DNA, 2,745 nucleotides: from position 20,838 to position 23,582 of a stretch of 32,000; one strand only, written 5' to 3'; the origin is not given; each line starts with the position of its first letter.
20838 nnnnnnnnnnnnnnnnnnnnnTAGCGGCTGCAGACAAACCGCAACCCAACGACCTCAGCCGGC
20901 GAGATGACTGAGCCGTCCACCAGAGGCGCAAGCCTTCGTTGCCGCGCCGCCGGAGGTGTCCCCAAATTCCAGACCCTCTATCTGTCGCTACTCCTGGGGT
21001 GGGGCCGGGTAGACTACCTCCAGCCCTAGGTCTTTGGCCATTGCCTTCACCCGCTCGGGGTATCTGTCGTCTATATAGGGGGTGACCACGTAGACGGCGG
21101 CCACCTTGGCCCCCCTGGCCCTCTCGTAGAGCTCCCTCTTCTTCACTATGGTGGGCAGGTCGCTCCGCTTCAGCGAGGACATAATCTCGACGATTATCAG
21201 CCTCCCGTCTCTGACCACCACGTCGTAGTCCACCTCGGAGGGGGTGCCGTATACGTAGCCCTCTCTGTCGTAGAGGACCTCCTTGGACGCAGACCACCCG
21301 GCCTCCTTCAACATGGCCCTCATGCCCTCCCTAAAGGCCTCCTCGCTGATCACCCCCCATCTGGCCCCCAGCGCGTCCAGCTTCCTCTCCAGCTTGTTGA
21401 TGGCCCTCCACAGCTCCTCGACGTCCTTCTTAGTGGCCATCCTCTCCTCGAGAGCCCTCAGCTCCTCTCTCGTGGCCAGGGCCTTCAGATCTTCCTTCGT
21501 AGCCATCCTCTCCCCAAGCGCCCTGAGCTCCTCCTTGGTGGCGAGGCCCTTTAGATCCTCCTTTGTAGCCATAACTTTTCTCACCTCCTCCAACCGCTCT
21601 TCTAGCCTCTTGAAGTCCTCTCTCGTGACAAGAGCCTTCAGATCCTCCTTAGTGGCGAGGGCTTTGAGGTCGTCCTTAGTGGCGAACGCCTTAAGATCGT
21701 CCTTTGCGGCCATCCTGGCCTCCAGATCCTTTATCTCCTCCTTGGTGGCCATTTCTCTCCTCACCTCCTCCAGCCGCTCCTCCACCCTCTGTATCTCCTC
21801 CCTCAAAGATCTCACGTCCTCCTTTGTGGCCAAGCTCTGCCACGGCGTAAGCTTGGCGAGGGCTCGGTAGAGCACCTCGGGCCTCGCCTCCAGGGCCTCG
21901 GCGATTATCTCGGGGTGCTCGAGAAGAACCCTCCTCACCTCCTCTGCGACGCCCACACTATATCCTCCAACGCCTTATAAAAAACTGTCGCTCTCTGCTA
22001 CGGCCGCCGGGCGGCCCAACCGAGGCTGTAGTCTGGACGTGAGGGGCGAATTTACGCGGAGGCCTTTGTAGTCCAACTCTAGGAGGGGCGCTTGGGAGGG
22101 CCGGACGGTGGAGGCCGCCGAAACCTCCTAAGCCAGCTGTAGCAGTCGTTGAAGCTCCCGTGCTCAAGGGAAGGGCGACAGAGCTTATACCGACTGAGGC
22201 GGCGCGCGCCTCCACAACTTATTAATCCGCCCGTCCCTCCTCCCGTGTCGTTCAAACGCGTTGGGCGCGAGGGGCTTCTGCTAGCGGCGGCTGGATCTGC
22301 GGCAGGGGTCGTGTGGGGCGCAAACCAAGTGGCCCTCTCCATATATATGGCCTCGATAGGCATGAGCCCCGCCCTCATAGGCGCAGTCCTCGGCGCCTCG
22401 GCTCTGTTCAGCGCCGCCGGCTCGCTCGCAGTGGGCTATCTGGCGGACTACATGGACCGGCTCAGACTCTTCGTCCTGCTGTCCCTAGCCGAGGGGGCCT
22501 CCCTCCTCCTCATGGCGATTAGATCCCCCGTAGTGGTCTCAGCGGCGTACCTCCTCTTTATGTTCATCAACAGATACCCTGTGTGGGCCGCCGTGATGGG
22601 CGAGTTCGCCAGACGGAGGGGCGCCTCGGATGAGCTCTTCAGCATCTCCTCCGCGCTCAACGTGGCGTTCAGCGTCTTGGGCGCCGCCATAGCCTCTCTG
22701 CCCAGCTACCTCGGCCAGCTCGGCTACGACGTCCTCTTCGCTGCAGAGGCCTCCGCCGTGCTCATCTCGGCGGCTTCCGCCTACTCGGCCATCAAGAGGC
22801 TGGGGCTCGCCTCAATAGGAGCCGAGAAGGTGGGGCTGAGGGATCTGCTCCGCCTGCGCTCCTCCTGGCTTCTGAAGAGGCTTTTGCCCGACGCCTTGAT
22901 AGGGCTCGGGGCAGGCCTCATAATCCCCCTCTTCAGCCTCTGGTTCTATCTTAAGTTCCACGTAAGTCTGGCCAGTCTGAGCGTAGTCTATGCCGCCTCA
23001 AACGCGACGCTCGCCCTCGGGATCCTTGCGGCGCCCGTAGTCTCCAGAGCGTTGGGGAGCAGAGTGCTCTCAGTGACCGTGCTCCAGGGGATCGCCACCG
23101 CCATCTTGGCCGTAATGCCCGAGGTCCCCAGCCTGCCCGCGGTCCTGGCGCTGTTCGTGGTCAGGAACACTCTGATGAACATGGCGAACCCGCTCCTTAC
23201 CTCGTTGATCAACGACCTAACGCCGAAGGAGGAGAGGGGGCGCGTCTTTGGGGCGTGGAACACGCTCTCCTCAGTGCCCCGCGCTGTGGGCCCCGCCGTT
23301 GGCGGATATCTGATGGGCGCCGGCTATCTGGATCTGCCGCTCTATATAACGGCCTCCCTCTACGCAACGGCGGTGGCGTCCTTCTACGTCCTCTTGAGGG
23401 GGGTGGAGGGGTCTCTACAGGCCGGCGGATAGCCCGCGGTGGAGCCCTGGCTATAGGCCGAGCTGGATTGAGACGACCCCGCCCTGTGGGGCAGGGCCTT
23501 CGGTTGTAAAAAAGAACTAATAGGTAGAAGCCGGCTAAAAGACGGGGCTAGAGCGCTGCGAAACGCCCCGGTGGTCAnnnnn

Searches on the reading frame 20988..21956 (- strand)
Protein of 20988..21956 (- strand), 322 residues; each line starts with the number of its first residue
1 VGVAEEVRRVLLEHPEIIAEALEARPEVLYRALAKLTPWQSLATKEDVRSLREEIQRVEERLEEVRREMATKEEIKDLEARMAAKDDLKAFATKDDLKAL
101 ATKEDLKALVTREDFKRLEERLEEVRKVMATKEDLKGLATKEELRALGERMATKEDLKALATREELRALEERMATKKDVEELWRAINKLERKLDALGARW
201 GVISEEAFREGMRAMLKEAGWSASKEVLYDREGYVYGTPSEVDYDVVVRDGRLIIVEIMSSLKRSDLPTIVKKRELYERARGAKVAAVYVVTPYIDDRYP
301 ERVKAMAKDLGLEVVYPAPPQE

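Call 68: search_protein_families(library=pfam, proteins=[window:20988-21956:-], max_evalue=0.001)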
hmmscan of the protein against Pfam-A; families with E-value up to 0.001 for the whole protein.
window:20988-21956:- (322 aa): 2 families
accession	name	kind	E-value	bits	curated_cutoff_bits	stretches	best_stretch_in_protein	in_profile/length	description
PF07788.17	PDDEXK_10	-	1.8e-33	114.7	21.2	1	240-313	1-74/74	PD-(D/E)XK nuclease superfamily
PF12644.12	DUF3782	-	9.2e-26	90.3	24.4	1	164-239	1-78/78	Protein of unknown function (DUF3782)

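Call 82: search_protein_families(library=padloc, proteins=[window:20988-21956:-], max_evalue=0.001)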
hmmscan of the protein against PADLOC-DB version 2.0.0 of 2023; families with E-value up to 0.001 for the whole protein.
window:20988-21956:- (322 aa): 1 family
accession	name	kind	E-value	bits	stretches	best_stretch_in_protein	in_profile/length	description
PDLC03865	LmuB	-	0.00024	17.4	1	43-195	172-406/1007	-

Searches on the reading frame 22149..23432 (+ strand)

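Call 68: search_protein_families(library=pfam, proteins=[window:22149-23432:+], max_evalue=0.001)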
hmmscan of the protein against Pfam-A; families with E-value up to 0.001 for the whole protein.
window:22149-23432:+ (427 aa): 1 family
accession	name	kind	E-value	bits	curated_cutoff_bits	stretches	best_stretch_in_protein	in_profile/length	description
PF07690.21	MFS_1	-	5.4e-21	75.3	33.4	2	250-416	7-174/347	Major Facilitator Superfamily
